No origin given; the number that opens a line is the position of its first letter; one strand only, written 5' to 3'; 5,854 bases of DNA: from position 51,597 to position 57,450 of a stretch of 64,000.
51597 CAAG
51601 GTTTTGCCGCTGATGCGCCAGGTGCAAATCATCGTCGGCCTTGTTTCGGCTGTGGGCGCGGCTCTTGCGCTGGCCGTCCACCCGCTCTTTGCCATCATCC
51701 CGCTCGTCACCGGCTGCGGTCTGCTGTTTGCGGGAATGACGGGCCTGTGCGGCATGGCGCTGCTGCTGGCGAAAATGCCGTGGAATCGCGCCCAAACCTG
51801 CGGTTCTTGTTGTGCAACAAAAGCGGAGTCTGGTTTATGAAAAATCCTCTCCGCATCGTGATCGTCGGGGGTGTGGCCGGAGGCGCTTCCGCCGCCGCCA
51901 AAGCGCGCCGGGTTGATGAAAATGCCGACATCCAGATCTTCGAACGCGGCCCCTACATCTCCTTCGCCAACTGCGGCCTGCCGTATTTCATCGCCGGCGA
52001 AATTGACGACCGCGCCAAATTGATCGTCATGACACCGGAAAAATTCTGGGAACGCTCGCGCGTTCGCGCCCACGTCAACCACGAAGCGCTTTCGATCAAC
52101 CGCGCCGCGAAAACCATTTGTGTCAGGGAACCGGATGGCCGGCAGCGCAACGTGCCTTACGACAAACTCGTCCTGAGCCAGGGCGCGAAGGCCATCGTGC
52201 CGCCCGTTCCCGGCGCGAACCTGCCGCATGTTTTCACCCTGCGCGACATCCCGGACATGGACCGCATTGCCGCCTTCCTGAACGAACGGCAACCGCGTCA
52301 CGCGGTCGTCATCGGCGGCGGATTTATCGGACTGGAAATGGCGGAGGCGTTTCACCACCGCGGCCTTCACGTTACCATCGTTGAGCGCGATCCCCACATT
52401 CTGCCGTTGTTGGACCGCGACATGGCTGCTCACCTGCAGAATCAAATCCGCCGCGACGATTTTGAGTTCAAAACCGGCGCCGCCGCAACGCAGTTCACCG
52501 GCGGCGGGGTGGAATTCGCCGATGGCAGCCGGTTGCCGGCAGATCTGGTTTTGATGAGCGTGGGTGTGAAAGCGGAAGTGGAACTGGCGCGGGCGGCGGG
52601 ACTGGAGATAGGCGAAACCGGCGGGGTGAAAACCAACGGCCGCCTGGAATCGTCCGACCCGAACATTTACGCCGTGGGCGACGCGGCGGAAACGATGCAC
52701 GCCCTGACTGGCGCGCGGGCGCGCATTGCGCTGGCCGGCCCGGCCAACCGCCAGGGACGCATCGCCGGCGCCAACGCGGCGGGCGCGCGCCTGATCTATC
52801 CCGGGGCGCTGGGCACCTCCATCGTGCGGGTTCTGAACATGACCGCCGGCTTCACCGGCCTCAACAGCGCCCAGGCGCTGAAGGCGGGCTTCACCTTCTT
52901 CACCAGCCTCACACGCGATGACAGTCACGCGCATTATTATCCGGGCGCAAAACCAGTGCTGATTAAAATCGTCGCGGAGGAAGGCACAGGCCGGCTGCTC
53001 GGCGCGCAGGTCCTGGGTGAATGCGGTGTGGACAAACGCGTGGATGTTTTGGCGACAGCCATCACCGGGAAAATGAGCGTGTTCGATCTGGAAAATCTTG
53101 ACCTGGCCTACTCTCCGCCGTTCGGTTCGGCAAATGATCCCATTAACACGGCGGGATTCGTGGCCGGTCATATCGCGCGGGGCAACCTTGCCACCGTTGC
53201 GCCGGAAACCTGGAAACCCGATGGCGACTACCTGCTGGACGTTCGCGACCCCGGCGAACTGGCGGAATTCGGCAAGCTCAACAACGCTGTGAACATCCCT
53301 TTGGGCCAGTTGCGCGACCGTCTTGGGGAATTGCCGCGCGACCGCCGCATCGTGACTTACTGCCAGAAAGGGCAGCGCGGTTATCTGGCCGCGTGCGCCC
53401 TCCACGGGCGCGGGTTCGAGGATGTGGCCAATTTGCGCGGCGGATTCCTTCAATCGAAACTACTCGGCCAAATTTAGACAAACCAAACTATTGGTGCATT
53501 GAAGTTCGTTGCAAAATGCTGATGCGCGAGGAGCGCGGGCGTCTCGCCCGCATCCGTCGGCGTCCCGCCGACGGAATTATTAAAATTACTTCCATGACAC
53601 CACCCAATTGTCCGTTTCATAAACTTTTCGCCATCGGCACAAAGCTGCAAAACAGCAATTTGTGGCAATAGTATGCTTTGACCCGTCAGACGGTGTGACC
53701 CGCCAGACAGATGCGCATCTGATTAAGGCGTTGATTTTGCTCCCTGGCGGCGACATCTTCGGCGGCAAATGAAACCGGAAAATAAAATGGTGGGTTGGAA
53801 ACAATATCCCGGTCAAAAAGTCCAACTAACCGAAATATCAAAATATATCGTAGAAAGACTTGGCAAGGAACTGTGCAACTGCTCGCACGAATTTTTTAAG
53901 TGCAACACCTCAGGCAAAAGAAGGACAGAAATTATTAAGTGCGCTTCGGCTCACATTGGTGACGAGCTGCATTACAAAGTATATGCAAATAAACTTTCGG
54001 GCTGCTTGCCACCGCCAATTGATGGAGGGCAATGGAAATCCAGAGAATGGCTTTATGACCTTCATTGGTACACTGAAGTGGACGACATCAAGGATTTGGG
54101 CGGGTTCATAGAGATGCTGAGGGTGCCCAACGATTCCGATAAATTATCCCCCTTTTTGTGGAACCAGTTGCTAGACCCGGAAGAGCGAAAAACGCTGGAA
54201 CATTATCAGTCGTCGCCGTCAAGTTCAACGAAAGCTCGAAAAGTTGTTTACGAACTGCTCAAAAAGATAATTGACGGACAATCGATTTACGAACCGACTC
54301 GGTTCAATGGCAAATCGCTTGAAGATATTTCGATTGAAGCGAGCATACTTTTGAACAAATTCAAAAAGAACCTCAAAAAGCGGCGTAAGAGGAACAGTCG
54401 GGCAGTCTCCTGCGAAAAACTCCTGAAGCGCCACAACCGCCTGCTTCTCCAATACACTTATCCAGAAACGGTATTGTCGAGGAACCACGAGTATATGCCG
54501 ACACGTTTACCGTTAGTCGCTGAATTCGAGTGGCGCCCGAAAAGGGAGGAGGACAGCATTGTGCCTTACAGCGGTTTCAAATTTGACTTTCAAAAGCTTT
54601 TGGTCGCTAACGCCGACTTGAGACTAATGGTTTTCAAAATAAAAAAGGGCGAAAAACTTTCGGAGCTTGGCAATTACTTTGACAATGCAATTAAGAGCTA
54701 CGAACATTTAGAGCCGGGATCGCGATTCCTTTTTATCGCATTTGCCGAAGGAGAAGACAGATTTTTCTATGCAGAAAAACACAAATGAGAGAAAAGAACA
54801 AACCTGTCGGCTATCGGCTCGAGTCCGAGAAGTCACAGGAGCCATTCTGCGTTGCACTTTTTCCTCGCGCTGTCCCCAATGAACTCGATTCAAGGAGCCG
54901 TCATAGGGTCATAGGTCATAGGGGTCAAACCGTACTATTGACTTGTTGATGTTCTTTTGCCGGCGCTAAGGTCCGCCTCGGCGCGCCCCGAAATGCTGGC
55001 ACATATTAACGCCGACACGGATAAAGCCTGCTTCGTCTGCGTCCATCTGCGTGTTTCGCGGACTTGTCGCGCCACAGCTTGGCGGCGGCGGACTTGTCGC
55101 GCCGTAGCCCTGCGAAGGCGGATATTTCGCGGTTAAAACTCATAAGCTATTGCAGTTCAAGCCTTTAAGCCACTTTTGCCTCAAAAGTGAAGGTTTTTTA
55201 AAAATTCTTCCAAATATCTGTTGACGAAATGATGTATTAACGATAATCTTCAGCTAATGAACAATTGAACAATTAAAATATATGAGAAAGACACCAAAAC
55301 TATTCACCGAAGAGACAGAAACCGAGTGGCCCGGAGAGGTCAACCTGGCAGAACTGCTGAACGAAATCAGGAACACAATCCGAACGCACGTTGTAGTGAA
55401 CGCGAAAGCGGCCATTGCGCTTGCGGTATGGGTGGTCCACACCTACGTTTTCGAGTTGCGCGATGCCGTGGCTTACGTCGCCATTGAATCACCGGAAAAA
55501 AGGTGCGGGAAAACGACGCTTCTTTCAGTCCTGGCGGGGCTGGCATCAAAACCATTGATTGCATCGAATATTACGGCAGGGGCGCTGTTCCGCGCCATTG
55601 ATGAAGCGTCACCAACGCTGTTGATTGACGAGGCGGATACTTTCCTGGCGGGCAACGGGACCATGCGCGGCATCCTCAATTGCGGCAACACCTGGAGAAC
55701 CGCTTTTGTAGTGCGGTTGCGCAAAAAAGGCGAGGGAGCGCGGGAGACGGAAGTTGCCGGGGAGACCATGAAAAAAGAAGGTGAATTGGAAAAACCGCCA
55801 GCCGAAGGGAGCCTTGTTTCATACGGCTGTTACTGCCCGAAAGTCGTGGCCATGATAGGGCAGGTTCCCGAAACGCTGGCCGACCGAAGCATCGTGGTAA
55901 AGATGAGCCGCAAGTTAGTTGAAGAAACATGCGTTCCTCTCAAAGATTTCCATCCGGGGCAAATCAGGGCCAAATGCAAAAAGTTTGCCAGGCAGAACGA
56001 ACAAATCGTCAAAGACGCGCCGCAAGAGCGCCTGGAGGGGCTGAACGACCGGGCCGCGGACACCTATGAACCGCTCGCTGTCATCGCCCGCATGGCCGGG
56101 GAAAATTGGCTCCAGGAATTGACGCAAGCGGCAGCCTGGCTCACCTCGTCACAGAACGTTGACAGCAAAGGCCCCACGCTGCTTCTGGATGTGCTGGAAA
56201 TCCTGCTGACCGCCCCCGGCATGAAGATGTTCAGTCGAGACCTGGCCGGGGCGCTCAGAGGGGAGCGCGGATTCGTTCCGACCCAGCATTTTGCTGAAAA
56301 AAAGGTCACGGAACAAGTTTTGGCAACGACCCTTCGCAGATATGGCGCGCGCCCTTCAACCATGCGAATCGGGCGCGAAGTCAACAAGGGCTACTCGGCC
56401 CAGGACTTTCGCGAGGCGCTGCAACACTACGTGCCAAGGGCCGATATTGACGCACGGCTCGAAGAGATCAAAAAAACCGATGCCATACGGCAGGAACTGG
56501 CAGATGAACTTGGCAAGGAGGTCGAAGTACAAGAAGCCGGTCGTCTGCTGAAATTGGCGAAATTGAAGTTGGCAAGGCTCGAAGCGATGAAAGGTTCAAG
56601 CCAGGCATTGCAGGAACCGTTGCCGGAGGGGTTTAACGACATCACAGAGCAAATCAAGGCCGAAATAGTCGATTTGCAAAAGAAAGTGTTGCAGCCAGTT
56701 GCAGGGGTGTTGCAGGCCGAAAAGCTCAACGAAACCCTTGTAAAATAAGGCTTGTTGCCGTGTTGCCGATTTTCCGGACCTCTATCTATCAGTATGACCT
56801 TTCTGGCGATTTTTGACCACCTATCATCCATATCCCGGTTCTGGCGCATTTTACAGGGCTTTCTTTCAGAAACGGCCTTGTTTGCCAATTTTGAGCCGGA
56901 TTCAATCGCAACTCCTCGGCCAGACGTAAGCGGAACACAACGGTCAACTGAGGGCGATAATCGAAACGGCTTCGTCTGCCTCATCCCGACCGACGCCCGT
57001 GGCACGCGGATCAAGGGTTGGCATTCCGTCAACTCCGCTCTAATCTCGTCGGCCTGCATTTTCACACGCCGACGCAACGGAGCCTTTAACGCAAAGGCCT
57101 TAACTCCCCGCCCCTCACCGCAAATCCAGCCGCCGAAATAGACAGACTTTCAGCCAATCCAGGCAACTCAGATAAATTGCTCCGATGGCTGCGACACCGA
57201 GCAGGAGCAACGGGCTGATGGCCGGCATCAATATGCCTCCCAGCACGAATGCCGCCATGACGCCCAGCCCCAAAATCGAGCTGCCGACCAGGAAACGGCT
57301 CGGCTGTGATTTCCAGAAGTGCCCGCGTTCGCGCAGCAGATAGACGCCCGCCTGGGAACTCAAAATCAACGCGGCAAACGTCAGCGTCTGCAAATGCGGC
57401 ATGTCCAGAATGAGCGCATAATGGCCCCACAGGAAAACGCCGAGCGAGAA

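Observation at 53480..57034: Low-GC remnant island: orphan 339-aa protein with a possible split nuclease core next to a DUF3631 P-loop protein, no integrase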

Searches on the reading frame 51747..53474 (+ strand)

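Call 3: search_protein_families(library=pfam, proteins=[window:51747-53474:+], max_evalue=1)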
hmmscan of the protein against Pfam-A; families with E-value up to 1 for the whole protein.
window:51747-53474:+ (576 aa): 18 families
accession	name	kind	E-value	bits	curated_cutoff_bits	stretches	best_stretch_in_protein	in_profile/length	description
PF07992.20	Pyr_redox_2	-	9.7e-58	196.3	26.1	1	36-336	2-290/291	Pyridine nucleotide-disulphide oxidoreductase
PF00070.33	Pyr_redox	-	6.9e-19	68.6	22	1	185-255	1-71/82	Pyridine nucleotide-disulphide oxidoreductase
PF00581.25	Rhodanese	-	5.9e-14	52.8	22.2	1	493-567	12-96/102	Rhodanese-like domain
PF02852.28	Pyr_redox_dim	-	3.7e-12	46.9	25.3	1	362-460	6-103/110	Pyridine nucleotide-disulphide oxidoreductase, dimerisation domain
PF13450.12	NAD_binding_8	-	1.3e-07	32.2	21.9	2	188-218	1-31/68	NAD(P)-binding Rossmann-like domain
PF13738.12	Pyr_redox_3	-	1.1e-06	28.6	30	2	187-215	1-30/305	Pyridine nucleotide-disulphide oxidoreductase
PF02737.24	3HCDH_N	-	0.00027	21.3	22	1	186-240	2-56/180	3-hydroxyacyl-CoA dehydrogenase, NAD binding domain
PF03486.20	HI0933_like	-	0.00049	20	50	1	185-217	2-34/244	HI0933-like protein Rossmann domain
PF13454.12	NAD_binding_9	-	0.0007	20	21.8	0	187-218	1-36/155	FAD-NAD(P)-binding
PF01262.27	AlaDh_PNT_C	-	0.0016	18.3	23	1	181-238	26-83/214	Alanine dehydrogenase/PNT, C-terminal domain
PF00890.30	FAD_binding_2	-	0.002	17.8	20.4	1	186-216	2-32/414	FAD binding domain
PF13241.12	NAD_binding_7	-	0.0021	19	22.1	1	182-223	6-41/104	Putative NAD(P)-binding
PF01266.30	DAO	-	0.0049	16.9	27.9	1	186-217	2-33/353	FAD dependent oxidoreductase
PF02254.24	TrkA_N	-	0.02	15.7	23.8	1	187-226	2-41/116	TrkA-N domain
PF13434.12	Lys_Orn_oxgnase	-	0.036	13.6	21.3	1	120-223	130-230/339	L-lysine 6-monooxygenase/L-ornithine 5-monooxygenase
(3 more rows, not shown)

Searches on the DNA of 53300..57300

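Call 50: search_rna_families(source=window, start=53300, end=57300, threshold=evalue, max_evalue=1)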
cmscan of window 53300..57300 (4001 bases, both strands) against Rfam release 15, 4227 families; matches with E-value up to 1: 0.
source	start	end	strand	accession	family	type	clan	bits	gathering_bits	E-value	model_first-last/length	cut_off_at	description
